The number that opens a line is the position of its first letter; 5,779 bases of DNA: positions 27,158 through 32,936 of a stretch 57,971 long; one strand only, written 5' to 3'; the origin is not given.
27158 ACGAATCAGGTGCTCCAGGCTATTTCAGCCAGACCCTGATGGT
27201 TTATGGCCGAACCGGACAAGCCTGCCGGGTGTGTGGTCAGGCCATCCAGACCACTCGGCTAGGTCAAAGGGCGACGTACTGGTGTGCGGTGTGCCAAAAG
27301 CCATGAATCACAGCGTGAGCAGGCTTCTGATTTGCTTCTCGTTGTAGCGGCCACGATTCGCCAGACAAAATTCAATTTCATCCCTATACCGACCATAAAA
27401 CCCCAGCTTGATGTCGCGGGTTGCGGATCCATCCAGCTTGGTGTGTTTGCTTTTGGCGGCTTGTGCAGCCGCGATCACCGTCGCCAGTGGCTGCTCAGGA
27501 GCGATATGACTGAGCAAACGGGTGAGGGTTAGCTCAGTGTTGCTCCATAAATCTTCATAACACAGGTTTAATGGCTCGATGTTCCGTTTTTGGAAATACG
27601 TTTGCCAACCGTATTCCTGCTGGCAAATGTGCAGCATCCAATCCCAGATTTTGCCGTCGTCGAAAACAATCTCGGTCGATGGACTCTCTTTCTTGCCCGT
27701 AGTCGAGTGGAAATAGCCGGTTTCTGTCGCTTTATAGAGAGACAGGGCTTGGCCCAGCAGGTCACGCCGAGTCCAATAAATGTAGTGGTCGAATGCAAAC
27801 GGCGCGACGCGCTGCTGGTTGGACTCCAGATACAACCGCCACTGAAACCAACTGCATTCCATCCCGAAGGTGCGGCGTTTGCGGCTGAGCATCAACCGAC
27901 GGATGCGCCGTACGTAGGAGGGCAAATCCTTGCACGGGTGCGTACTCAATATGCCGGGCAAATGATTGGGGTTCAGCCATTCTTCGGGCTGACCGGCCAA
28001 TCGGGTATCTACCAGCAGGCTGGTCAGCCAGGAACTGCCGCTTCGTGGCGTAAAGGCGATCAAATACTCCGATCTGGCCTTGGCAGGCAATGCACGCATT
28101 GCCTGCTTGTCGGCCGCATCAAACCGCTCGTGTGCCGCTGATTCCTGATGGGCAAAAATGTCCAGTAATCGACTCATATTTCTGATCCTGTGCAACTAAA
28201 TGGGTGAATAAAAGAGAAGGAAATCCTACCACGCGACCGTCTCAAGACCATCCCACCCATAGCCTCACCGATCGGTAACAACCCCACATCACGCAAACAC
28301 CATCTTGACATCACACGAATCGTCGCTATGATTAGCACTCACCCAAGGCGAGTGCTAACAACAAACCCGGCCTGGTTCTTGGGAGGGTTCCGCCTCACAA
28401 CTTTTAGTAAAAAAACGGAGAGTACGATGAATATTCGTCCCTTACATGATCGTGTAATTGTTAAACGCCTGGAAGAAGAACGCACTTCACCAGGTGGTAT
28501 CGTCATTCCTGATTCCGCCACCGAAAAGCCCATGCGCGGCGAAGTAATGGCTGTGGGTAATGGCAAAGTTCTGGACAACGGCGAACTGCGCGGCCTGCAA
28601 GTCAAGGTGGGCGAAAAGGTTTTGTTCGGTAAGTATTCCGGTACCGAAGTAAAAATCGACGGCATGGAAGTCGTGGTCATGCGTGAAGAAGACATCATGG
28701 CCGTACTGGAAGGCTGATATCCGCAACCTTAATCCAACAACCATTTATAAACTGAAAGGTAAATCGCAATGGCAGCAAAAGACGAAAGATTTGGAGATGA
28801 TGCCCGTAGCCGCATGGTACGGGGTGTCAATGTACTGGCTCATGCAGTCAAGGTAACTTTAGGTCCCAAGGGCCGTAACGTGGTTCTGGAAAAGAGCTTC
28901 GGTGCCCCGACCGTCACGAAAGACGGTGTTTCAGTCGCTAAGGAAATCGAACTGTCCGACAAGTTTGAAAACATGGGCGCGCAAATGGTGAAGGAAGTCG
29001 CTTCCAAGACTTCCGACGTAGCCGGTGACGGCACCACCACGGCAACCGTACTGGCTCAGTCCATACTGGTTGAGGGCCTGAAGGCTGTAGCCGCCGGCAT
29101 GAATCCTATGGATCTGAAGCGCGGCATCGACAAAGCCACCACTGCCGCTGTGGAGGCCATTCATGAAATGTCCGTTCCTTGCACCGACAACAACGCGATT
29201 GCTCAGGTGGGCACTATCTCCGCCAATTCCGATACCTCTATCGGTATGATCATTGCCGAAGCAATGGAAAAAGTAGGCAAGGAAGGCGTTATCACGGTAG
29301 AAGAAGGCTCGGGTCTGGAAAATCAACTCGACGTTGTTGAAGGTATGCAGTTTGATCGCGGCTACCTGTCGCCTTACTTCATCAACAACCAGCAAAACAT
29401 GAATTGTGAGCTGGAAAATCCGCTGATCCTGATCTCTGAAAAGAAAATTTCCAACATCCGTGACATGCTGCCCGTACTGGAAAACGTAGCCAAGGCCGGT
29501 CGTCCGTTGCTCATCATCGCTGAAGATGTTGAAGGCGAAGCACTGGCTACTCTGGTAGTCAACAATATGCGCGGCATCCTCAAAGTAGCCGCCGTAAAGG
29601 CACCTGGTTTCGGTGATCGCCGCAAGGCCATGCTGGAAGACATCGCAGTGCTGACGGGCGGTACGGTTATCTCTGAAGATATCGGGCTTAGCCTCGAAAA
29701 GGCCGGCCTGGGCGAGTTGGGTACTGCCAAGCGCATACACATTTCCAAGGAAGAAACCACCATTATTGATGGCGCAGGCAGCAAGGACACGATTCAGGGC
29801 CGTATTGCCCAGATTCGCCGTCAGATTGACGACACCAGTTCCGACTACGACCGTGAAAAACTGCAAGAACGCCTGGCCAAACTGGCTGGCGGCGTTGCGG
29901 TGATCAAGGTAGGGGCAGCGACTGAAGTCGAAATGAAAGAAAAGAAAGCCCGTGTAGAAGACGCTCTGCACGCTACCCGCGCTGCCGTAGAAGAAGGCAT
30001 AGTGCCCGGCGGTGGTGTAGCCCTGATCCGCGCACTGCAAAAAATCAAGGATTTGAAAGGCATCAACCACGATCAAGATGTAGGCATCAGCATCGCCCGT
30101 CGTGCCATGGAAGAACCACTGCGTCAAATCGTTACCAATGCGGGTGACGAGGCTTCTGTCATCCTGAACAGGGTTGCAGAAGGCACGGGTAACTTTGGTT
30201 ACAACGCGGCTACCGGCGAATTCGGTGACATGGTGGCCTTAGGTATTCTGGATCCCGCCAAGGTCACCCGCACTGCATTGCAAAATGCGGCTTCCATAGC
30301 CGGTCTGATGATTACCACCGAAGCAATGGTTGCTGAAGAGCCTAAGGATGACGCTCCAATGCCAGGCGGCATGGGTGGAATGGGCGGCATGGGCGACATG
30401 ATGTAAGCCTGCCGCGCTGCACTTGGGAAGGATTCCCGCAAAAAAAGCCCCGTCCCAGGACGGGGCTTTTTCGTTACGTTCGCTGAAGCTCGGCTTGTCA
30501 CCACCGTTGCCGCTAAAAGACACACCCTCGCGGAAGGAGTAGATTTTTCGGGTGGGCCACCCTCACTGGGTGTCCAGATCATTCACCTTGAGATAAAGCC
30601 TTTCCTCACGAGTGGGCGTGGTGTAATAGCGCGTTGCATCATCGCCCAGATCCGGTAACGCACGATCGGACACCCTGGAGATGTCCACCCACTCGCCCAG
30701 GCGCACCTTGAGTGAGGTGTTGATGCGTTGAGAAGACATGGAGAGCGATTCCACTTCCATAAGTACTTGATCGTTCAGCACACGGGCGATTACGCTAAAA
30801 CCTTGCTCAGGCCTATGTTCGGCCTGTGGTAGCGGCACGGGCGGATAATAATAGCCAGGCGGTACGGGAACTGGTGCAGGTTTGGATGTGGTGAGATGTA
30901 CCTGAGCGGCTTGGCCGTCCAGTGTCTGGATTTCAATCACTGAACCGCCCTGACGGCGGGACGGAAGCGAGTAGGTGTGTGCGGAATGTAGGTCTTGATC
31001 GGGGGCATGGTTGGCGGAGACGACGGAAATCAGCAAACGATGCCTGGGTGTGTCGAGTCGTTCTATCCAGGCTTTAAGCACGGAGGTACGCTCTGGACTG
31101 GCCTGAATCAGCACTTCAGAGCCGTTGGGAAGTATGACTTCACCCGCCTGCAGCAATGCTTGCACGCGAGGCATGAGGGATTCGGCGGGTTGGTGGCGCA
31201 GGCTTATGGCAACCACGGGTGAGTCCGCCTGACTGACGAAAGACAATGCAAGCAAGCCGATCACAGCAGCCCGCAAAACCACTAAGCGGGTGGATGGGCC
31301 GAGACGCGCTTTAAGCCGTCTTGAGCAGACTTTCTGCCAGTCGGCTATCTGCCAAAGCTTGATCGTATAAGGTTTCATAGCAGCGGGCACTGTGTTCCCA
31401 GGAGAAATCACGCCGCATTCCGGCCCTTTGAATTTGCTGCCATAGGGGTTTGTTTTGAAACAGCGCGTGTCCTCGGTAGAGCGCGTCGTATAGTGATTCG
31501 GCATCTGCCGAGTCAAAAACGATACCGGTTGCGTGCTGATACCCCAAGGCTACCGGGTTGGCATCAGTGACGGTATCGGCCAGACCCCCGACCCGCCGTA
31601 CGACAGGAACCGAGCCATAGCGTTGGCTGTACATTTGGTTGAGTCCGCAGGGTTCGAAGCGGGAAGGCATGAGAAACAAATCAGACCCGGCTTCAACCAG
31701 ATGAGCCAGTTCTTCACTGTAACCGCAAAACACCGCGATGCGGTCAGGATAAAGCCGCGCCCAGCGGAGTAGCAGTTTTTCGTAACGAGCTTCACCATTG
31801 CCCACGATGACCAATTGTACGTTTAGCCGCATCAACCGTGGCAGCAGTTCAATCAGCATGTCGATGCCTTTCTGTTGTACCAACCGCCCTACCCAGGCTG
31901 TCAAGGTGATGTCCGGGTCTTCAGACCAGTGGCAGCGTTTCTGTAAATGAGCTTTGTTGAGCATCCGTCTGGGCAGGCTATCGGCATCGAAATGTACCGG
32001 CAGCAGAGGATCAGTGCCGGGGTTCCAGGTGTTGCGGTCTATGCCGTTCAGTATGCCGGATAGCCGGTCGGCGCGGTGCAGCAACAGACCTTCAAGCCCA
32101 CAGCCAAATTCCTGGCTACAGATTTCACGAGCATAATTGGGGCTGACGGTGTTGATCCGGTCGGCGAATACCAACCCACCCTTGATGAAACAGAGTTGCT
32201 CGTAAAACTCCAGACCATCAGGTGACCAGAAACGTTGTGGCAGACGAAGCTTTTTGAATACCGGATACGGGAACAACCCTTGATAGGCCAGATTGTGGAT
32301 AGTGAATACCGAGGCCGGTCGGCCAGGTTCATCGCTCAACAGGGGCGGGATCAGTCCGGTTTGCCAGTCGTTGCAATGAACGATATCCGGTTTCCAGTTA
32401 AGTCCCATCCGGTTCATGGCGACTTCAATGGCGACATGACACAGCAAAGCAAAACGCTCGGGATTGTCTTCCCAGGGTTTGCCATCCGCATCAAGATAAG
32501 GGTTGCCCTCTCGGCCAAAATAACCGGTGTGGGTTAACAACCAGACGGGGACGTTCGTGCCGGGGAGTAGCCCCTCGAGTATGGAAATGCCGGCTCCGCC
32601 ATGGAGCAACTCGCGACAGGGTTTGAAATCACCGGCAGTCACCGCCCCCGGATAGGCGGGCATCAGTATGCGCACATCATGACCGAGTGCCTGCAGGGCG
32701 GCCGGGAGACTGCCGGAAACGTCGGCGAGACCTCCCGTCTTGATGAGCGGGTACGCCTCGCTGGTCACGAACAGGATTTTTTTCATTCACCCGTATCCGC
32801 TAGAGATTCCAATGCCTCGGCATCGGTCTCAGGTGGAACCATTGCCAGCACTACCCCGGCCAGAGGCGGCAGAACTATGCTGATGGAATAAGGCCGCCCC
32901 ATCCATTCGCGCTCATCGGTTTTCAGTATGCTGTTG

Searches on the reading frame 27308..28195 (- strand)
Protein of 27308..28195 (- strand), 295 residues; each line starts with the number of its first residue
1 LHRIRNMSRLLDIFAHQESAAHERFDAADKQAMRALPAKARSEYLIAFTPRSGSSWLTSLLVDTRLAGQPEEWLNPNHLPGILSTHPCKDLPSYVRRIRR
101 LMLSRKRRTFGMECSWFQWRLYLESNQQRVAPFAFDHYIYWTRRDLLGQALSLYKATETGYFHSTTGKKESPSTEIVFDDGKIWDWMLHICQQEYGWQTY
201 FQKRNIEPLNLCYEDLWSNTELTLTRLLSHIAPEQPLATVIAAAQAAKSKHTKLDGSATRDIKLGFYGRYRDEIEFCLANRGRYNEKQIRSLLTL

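Call 46: search_protein_families(library=pfam, proteins=[window:27308-28195:-], max_evalue=0.00001)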
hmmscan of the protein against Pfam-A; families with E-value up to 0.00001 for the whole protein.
window:27308-28195:- (295 aa): 1 family
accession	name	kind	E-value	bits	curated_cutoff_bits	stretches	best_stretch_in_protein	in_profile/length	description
PF09037.16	Sulphotransf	-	3.6e-21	76.2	22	1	136-252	113-233/244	Stf0 sulphotransferase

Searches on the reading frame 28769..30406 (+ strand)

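Call 46: search_protein_families(library=pfam, proteins=[window:28769-30406:+], max_evalue=0.00001)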
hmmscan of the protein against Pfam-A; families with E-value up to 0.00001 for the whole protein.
window:28769-30406:+ (545 aa): 1 family
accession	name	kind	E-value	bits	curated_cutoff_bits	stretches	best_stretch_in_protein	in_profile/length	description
PF00118.29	Cpn60_TCP1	-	2.7e-77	261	34.3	1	23-524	1-489/490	TCP-1/cpn60 chaperonin family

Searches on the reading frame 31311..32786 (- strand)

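Call 46: search_protein_families(library=pfam, proteins=[window:31311-32786:-], max_evalue=0.00001)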
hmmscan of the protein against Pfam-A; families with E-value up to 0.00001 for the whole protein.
window:31311-32786:- (491 aa): 5 families
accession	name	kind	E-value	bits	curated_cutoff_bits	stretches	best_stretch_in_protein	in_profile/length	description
PF08323.17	Glyco_transf_5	-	3.2e-79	266.5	22.7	1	3-235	1-237/239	Starch synthase catalytic domain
PF00534.26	Glycos_transf_1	-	1.1e-18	67.8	26.4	1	296-436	18-152/172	Glycosyl transferases group 1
PF13692.12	Glyco_trans_1_4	-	6e-16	59.4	27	1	297-437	5-137/142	Glycosyl transferases group 1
PF13579.12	Glyco_trans_4_4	-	2.3e-08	35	29.7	1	18-171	1-109/158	Glycosyl transferase 4-like domain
PF13439.12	Glyco_transf_4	-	5.1e-08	33.6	28.5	0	128-224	68-150/170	Glycosyltransferase Family 4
